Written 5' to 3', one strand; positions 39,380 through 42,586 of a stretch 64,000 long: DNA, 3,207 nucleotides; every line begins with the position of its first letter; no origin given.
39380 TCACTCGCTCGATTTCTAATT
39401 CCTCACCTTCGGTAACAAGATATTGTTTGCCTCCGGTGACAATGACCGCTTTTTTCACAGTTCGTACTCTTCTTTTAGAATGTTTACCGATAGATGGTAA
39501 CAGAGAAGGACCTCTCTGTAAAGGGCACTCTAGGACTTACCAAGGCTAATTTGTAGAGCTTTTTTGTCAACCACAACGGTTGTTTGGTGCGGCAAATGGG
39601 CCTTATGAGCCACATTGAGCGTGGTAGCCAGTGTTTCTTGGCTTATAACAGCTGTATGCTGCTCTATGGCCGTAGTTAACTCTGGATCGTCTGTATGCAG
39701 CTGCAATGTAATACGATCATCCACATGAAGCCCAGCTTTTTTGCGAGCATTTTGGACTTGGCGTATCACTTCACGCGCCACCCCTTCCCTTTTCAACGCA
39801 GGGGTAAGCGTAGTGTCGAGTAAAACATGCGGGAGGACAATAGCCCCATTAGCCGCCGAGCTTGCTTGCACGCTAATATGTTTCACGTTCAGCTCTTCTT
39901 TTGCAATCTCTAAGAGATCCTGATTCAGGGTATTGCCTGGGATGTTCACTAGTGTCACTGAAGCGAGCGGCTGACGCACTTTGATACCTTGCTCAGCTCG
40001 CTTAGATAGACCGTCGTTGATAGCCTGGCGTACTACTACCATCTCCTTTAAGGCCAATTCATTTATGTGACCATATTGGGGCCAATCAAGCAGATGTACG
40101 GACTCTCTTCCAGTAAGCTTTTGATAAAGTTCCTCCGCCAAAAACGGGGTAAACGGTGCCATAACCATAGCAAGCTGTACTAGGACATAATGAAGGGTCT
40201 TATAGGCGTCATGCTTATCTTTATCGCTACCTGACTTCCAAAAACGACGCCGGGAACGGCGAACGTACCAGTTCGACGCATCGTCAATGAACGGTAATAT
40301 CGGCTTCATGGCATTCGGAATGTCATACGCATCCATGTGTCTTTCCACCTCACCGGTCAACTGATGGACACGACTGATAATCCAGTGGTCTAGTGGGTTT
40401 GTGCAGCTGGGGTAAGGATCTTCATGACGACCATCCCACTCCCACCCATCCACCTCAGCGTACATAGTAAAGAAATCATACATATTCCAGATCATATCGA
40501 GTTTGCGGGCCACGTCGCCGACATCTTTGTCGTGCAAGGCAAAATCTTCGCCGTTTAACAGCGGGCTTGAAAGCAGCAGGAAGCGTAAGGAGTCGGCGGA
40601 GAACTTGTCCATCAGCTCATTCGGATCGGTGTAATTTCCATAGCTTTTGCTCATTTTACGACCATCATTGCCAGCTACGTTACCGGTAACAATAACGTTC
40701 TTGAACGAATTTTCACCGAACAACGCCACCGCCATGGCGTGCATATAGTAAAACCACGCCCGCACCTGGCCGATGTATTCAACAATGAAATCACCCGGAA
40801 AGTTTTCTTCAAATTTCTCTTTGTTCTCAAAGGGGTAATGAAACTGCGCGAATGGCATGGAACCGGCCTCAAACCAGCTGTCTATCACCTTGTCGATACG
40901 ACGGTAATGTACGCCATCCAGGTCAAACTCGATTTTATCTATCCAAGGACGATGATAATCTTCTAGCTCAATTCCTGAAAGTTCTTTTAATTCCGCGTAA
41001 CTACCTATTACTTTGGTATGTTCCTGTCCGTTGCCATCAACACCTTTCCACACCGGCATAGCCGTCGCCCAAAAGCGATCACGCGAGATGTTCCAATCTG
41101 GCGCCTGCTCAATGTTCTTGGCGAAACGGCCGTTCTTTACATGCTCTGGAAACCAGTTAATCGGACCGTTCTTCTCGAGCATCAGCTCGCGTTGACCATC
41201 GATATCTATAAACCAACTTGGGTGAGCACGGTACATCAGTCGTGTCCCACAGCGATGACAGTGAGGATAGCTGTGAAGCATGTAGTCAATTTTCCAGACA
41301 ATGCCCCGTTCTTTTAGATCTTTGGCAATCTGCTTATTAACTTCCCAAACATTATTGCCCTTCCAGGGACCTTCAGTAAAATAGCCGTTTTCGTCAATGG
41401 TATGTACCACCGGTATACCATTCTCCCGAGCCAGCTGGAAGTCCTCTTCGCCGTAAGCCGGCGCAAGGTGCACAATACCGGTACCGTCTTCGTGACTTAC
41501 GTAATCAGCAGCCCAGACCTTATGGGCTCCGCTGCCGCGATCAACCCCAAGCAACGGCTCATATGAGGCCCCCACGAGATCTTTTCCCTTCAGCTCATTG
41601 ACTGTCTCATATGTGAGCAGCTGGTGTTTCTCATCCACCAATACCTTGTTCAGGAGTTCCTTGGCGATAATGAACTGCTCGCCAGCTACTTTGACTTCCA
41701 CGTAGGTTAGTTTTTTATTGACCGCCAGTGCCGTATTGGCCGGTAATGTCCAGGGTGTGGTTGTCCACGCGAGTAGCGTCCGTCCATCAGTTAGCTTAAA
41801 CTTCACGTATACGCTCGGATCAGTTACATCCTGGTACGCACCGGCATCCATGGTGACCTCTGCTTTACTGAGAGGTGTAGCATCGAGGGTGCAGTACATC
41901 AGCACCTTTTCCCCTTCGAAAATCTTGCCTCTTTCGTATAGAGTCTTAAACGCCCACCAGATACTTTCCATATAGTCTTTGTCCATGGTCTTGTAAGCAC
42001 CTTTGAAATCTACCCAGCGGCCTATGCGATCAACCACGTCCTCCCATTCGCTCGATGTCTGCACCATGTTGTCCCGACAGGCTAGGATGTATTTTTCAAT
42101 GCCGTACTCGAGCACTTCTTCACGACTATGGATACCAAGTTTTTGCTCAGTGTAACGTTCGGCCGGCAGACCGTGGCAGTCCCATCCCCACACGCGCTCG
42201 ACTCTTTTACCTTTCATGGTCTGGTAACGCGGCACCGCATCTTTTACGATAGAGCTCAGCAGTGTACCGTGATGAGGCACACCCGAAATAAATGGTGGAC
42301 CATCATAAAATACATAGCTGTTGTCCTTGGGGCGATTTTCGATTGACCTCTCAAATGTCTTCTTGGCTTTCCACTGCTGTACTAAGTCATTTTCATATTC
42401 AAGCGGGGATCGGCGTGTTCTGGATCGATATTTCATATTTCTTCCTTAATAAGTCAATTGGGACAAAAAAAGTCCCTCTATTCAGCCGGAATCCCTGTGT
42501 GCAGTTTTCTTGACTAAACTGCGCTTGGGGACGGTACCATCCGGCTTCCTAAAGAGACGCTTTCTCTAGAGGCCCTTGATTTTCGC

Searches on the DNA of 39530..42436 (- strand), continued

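Call 30: search_with_rna_model(model_id=R1, sources=[window, L001, L002, L003, L004, L005, L006, L007, L008, L009, L010, L011, L012, L013, L014, L015, L016, L017, L018, L019, L020, L021, L022, L023, L024, L025, L026, L027, L028, L029, L030, L031, L032, L033, L034, L035, L036, L037, L038, L039, L040, L041, L042, L043, L044, L045, L046, L047, L048, L049, L050, L051, L052, L053, L054, L055, L056, L057, L058, L059, L060, L061, L062, L063, L064, L065, L066, L067, L068, L069, L070, L071, L072, L073, L074, L075, L076, L077, L078, L079, L080], max_evalue=0.000001, make_alignment=true, show_alignments=0)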
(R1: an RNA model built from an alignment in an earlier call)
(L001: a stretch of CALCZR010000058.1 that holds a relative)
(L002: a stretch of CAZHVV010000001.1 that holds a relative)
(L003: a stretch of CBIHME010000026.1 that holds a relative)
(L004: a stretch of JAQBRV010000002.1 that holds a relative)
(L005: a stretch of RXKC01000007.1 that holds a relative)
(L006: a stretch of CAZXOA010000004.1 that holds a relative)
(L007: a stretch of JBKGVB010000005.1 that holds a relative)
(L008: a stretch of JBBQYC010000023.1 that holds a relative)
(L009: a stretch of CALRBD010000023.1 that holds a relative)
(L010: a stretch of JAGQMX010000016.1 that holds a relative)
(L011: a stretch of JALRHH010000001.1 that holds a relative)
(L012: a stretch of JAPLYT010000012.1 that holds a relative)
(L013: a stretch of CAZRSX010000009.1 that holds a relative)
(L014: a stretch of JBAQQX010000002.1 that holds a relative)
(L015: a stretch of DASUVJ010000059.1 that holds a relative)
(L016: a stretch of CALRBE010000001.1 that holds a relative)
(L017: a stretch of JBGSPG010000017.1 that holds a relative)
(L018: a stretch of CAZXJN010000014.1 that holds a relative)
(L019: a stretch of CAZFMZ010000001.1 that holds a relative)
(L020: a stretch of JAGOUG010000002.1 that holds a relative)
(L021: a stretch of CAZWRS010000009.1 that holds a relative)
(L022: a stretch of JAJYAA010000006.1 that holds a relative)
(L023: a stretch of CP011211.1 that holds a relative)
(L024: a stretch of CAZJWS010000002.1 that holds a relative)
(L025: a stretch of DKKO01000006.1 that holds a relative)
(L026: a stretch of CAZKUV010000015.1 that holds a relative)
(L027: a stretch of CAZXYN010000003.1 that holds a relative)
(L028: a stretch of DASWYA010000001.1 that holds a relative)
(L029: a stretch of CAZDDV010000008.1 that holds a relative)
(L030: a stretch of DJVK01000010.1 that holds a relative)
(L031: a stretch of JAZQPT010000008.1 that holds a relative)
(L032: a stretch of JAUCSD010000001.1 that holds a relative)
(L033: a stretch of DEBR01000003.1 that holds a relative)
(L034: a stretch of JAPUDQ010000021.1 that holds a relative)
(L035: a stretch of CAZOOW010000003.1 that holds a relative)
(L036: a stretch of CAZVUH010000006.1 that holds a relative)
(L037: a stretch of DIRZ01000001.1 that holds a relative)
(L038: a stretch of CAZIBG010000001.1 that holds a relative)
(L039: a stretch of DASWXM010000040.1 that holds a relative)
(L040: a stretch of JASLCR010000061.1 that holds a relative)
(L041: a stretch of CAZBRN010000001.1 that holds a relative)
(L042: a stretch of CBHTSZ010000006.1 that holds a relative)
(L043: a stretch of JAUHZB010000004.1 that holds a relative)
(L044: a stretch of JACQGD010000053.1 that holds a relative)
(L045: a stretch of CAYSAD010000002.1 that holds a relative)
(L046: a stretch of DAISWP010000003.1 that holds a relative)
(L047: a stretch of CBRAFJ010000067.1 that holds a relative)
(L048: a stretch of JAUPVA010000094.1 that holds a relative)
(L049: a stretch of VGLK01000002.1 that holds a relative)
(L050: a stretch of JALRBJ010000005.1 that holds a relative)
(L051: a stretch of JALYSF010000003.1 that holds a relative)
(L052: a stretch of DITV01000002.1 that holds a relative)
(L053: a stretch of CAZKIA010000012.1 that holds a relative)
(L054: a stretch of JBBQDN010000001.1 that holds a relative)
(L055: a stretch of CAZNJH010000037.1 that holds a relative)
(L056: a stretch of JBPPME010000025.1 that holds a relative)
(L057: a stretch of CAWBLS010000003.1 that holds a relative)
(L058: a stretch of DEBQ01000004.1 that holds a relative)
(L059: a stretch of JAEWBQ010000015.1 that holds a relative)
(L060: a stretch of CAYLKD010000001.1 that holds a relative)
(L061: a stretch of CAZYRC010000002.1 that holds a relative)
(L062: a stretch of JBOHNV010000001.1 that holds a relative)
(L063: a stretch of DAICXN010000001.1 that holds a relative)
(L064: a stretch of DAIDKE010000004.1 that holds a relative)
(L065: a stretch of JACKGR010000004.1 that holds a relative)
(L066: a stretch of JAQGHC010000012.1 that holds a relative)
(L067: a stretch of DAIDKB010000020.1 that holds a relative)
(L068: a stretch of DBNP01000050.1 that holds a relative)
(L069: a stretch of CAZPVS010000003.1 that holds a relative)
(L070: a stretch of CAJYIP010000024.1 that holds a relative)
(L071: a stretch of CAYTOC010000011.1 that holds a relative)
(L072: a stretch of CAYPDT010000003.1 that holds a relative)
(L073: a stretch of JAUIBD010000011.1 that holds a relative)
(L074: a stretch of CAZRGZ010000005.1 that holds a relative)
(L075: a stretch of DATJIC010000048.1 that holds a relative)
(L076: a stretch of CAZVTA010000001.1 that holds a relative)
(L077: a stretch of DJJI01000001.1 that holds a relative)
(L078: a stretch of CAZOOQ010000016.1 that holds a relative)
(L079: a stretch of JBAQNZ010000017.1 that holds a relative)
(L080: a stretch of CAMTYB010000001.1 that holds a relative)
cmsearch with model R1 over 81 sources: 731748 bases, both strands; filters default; matches with E-value up to 0.000001: 78.
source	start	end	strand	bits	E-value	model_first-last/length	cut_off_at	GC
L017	649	731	+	105.4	3.7e-23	1-83/83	no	0.4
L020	2898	2980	+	105.4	3.7e-23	1-83/83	no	0.4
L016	2903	2985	+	102.8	1.7e-22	1-83/83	no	0.39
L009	2385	2467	+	102.8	1.8e-22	1-83/83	no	0.39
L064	2893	2976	+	101.1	4.7e-22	1-83/83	no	0.43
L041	2901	2982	+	100.4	7.2e-22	1-83/83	no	0.44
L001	2894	2975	+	100.1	8.4e-22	1-83/83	no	0.41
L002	2369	2450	+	97.3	4.4e-21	1-83/83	no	0.39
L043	2890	2971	+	96.6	6.3e-21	1-83/83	no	0.44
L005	2541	2631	+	96.4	7.5e-21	1-83/83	no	0.43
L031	2895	2976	+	95.9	9.7e-21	1-83/83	no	0.41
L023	2248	2332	+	95.8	1e-20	1-83/83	no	0.36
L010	2884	2969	+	95.2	1.5e-20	1-83/83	no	0.4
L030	2894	2978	+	94.7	2e-20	1-83/83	no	0.44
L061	2896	2978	+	94.2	2.6e-20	1-83/83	no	0.45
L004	2660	2740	+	93.8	3.2e-20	1-83/83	no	0.4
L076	2899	2983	+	93.2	4.7e-20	1-83/83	no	0.49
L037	2880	2963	+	92.2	8.5e-20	1-83/83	no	0.4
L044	2350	2431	+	91.7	1.1e-19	1-83/83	no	0.39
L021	2899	2980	+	91.4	1.4e-19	1-83/83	no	0.49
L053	2320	2404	+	90.6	2.1e-19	1-83/83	no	0.39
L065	2895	2980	+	89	5.3e-19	1-83/83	no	0.37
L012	2891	2983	+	87.7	1.2e-18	1-83/83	no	0.42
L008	2787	2868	+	87.3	1.5e-18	1-83/83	no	0.55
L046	1781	1864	+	80.8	6.6e-17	1-83/83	no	0.5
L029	2521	2613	+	77.3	5e-16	1-83/83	no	0.4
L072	2891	2975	+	77.3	5.1e-16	1-83/83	no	0.42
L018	2897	2981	+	77.2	5.2e-16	1-83/83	no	0.4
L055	1067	1194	+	70.9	2e-14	1-83/83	no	0.42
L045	2475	2556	+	69.7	4.2e-14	1-83/83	no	0.38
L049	2883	2967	+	69.4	5.1e-14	1-83/83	no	0.51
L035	2909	2986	+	68.8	7.3e-14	1-83/83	no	0.38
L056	2757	2834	+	68.4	8.8e-14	1-83/83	no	0.36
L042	2901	2976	+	68.2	1e-13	1-83/83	no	0.43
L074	2888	2976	+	67.6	1.4e-13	1-83/83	no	0.38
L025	2896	2978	+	67.3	1.7e-13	1-83/83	no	0.39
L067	2890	2971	+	66.9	2.2e-13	1-83/83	no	0.39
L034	2902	2983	+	66.9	2.2e-13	1-83/83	no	0.43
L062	2894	2969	+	66.2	3.2e-13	1-83/83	no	0.47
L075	1145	1227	+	65.9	3.8e-13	1-83/83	no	0.42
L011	2730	2812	+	64.6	8.3e-13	1-83/83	no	0.4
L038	2349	2430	+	64.1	1.1e-12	1-83/83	no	0.4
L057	2895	2977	+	63.6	1.5e-12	1-83/83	no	0.42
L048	1253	1330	+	63.1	2e-12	1-83/83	no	0.45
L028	2899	2980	+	62.4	3e-12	1-83/83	no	0.45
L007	2697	2779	+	62.2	3.3e-12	1-83/83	no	0.42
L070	1886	1963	+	62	3.8e-12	1-83/83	no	0.46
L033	2698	2773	+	61.2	5.8e-12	1-83/83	no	0.47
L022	2024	2105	+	61.2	6e-12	1-83/83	no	0.41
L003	2894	2976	+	60.5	8.9e-12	1-83/83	no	0.41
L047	1009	1089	+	60.4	9.7e-12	1-83/83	no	0.49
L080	2870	2964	+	60.3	1e-11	1-83/83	no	0.44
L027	2894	2980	+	60.2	1.1e-11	1-83/83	no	0.41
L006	2897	2979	+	60.1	1.1e-11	1-83/83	no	0.51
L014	2890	2972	+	59.5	1.7e-11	1-83/83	no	0.41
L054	2888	2971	+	59.3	1.8e-11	1-83/83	no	0.4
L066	2892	2975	+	59.3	1.8e-11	1-83/83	no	0.42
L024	2832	2914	+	59.1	2e-11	1-83/83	no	0.47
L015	52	136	+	59.1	2.1e-11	1-83/83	no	0.42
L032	2855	2938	+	58.9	2.2e-11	1-83/83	no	0.42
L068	2359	2441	+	58.7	2.5e-11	1-83/83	no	0.45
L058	2698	2773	+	58.3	3.2e-11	1-83/83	no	0.45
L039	2119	2203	+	58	3.8e-11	1-83/83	no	0.42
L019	2681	2757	+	57.7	4.6e-11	1-83/83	no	0.48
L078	2313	2396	+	57.4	5.6e-11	1-83/83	no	0.46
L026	2842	2920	+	57.1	6.5e-11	1-83/83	no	0.49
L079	2363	2435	+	56.6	8.5e-11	1-83/83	no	0.48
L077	2692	2779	+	55.6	1.5e-10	1-83/83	no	0.42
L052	2897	2974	+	55.6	1.6e-10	1-83/83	no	0.45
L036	2143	2232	+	55.2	2e-10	1-83/83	no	0.46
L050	2105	2192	+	54.7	2.7e-10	1-83/83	no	0.44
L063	2892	2977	+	53.1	6.6e-10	1-83/83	no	0.49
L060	2886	2965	+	52.1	1.2e-09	1-83/83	no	0.4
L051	2905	2986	+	50.6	2.8e-09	1-83/83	no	0.45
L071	2885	2972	+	49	7.4e-09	1-83/83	no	0.39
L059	2414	2488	+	48.4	1e-08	1-83/83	no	0.45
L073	2650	2730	+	48.4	1.1e-08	1-83/83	no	0.48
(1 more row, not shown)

Alignment A4: 78 matches aligned to the model, 151 columns, each read 5' to 3' on its own strand. Consensus structure (alignment columns), stored with it:
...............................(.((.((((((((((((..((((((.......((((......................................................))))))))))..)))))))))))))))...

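Call 39: build_rna_model(alignment_id=A6, structure=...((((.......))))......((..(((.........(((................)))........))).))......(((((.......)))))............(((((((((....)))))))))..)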
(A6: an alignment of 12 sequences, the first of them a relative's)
Model R2 built from alignment A6 (12 sequences, 135 columns); structure: as given.
model positions 115; base pairs 26; branch points 3; effective number of sequences 1.51; information 0.589 bits per position. Calibrated on 0.2 Mb of random sequence (short: E-values are rough).
structure used (alignment columns):
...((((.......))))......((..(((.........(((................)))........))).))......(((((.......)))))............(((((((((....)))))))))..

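Call 40: search_with_rna_model(model_id=R2, sources=[window, L001, L002, L003, L004, L005, L006, L007, L008, L009, L010, L011, L012, L013, L014, L015, L016, L017, L018, L019, L020, L021, L022, L023, L024, L025, L026, L027, L028, L029, L030, L031, L032, L033, L034, L035, L036, L037, L038, L039, L040, L041, L042, L043, L044, L045, L046, L047, L048, L049, L050, L051, L052, L053, L054, L055, L056, L057, L058, L059, L060, L061, L062, L063, L064, L065, L066, L067, L068, L069, L070, L071, L072, L073, L074, L075, L076, L077, L078, L079, L080], max_evalue=0.01, make_alignment=true)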
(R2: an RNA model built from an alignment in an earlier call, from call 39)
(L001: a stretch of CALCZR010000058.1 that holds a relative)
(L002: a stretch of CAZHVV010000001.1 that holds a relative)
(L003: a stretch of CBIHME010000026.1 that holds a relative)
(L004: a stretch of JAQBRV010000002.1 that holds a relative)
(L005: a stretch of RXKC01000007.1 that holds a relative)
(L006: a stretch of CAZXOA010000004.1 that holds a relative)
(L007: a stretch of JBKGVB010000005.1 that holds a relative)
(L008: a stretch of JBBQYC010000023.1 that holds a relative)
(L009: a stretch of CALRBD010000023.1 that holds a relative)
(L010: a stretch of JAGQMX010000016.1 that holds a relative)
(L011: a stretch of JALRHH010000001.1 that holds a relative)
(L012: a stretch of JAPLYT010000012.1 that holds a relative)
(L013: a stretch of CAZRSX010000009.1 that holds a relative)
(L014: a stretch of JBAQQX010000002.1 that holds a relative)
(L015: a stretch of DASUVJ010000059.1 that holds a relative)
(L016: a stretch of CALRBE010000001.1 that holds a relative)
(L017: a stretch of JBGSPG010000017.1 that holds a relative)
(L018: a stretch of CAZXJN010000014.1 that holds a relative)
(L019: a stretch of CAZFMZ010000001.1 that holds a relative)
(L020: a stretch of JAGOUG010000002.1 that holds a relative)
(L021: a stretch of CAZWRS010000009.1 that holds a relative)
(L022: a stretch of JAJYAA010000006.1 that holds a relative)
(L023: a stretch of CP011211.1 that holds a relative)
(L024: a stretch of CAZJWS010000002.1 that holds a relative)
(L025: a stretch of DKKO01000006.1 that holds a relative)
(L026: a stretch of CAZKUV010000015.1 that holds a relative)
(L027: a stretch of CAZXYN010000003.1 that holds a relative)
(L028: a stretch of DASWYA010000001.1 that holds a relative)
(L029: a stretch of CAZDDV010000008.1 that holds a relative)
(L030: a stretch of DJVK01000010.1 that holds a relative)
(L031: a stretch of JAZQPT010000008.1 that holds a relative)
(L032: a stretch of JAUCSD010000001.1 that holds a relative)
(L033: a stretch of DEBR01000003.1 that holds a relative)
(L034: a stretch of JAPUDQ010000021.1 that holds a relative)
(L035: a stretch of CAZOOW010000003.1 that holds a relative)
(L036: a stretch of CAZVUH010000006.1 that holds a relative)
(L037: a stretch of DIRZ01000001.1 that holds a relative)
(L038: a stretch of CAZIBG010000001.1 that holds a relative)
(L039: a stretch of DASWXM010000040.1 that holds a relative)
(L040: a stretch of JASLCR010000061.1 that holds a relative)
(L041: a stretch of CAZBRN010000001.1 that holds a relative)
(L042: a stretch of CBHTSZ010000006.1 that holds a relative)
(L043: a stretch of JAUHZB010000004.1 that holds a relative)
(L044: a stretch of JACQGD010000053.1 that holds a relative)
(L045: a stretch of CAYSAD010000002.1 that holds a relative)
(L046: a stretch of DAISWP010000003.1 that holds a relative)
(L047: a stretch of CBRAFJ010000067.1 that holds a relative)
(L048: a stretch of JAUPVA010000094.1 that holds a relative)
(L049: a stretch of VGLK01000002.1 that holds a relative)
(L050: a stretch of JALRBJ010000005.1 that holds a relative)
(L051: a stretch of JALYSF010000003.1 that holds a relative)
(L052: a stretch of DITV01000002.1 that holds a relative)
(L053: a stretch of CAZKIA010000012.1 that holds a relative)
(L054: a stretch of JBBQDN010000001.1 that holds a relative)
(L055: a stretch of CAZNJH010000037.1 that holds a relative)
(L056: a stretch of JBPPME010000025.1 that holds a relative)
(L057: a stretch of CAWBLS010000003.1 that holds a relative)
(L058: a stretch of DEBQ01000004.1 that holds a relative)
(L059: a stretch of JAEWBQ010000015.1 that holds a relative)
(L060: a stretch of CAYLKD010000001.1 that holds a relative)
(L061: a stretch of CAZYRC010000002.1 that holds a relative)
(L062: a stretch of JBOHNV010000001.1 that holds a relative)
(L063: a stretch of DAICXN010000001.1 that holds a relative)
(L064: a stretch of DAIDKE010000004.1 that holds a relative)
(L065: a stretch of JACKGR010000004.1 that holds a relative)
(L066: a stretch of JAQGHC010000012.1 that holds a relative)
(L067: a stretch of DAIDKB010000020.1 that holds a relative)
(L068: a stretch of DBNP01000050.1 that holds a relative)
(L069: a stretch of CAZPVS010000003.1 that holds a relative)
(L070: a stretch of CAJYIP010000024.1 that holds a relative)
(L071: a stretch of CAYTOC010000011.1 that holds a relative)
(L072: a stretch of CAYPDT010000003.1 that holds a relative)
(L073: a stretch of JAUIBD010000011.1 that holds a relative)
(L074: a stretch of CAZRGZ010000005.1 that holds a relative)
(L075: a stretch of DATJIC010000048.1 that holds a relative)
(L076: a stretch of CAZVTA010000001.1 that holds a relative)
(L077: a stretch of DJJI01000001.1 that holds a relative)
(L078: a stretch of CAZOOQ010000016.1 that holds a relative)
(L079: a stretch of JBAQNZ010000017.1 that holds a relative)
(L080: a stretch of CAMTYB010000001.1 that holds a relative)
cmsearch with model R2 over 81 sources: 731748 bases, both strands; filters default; matches with E-value up to 0.01: 79.
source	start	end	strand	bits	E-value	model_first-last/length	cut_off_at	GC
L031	2810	2924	+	128.6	9.4e-28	1-115/115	no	0.45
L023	2161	2277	+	125.2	6e-27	1-115/115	no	0.46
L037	2796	2909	+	118.3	2.7e-25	1-115/115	no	0.51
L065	2809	2924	+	116.8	5.9e-25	1-115/115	no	0.39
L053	2235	2349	+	116.8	5.9e-25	1-115/115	no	0.45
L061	2811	2925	+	115.6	1.2e-24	1-115/115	no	0.5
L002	2281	2398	+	115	1.6e-24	1-115/115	no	0.46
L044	2264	2379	+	115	1.6e-24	1-115/115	no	0.51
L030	2804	2923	+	112.1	8e-24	1-115/115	no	0.47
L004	2569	2689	+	106.6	1.6e-22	1-115/115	no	0.47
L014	2805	2918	+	104.9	4.2e-22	1-115/115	no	0.46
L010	2794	2913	+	97.8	1.9e-20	1-115/115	no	0.42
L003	2806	2922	+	96.2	4.8e-20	1-115/115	no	0.46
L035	2824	2937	+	95.8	6.1e-20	1-115/115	no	0.46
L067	2803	2918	+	95.5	7e-20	1-115/115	no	0.41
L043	2796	2919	+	95.5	7.1e-20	1-115/115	no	0.39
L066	2804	2920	+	92.6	3.5e-19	1-115/115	no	0.45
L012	2809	2921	+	92.3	4e-19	1-115/115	no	0.46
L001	2813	2923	+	91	8.3e-19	1-115/115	no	0.44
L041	2820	2930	+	90.3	1.2e-18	1-115/115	no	0.4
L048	1166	1278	+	90.1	1.4e-18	1-115/115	no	0.48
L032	2768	2883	+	89.6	1.8e-18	1-115/115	no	0.47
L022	1936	2052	+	89.5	1.9e-18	1-115/115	no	0.44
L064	2798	2922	+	89.4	2e-18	1-115/115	no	0.46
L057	2807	2923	+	88.8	2.7e-18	1-115/115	no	0.44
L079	2280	2387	+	88.3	3.6e-18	1-115/115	no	0.45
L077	2599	2722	+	86.3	1.1e-17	1-115/115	no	0.51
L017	544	678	+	85.9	1.3e-17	1-115/115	no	0.41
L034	2816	2930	+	85.1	2.1e-17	1-115/115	no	0.49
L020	2793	2927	+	85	2.2e-17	1-115/115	no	0.42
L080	2776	2898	+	84.9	2.4e-17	1-115/115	no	0.51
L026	2754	2867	+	83.7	4.4e-17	1-115/115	no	0.53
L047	923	1034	+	83.2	6e-17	1-115/115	no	0.52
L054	2800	2916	+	83.2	6.1e-17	1-115/115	no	0.44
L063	2800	2922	+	83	6.7e-17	1-115/115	no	0.5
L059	2285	2436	+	82.9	7e-17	1-115/115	no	0.55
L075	1058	1172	+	82.3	9.5e-17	1-115/115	no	0.46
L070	1803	1914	+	82.1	1.1e-16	1-115/115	no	0.46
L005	2449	2570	+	81.3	1.7e-16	1-115/115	no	0.46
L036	2051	2172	+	81.3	1.7e-16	1-115/115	no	0.49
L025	2811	2927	+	81.1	1.9e-16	1-115/115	no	0.44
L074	2796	2921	+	81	2e-16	1-115/115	no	0.48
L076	2813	2928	+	78.3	8.4e-16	1-115/115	no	0.48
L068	2273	2387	+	76.9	1.9e-15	1-115/115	no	0.43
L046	1699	1810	+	75.8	3.4e-15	1-115/115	no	0.48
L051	2821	2931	+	75.7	3.5e-15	1-115/115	no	0.41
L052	2813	2925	+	75.6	3.8e-15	1-115/115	no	0.51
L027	2811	2923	+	75.5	3.9e-15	1-115/115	no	0.48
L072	2781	2921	+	75.5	4e-15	1-115/115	no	0.36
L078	2225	2343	+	75.1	5e-15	1-115/115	no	0.45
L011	2645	2758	+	74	8.9e-15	1-115/115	no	0.46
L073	2563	2676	+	73.2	1.4e-14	1-115/115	no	0.47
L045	2377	2503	+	73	1.6e-14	1-115/115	no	0.47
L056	2658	2785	+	72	2.7e-14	1-115/115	no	0.4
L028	2815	2927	+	70.7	5.6e-14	1-115/115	no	0.48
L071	2802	2913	+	70.6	5.9e-14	1-115/115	no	0.46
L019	2590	2706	+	69.9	8.8e-14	1-115/115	no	0.53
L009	2299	2414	+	69.4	1.1e-13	1-115/115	no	0.33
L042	2804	2926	+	69.2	1.3e-13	1-115/115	no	0.44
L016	2817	2932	+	67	4.1e-13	1-115/115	no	0.34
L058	2598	2723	+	65.9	7.6e-13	1-115/115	no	0.5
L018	2803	2926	+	63.9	2.3e-12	1-115/115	no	0.5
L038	2264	2377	+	63.6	2.7e-12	1-115/115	no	0.44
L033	2597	2723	+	63.6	2.8e-12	1-115/115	no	0.52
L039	2040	2144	+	62.8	4.1e-12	1-115/115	no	0.46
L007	2601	2726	+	62.4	5.3e-12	1-115/115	no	0.4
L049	2746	2911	+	60.9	1.2e-11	1-115/115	no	0.51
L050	1997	2130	+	59.4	2.7e-11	1-115/115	no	0.4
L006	2821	2926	+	57.6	7.4e-11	1-115/115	no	0.46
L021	2795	2929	+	57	1e-10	1-115/115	no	0.49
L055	906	1101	+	50.2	4.2e-09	1-115/115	no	0.43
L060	2795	2911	+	48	1.4e-08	1-115/115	no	0.38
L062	2745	2921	+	47.9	1.4e-08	1-115/115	no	0.45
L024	2725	2861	+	46.4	3.4e-08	1-115/115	no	0.42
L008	2700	2815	+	45.8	4.6e-08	1-115/115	no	0.42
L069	2825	2930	+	43.6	1.6e-07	1-115/115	no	0.55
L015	1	80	+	41.6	4.7e-07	37-115/115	5'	0.49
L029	2427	2556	+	39.8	1.3e-06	1-115/115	no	0.44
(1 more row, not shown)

Alignment A7: 79 matches aligned to the model, 334 columns, each read 5' to 3' on its own strand. Consensus structure (alignment columns), stored with it:
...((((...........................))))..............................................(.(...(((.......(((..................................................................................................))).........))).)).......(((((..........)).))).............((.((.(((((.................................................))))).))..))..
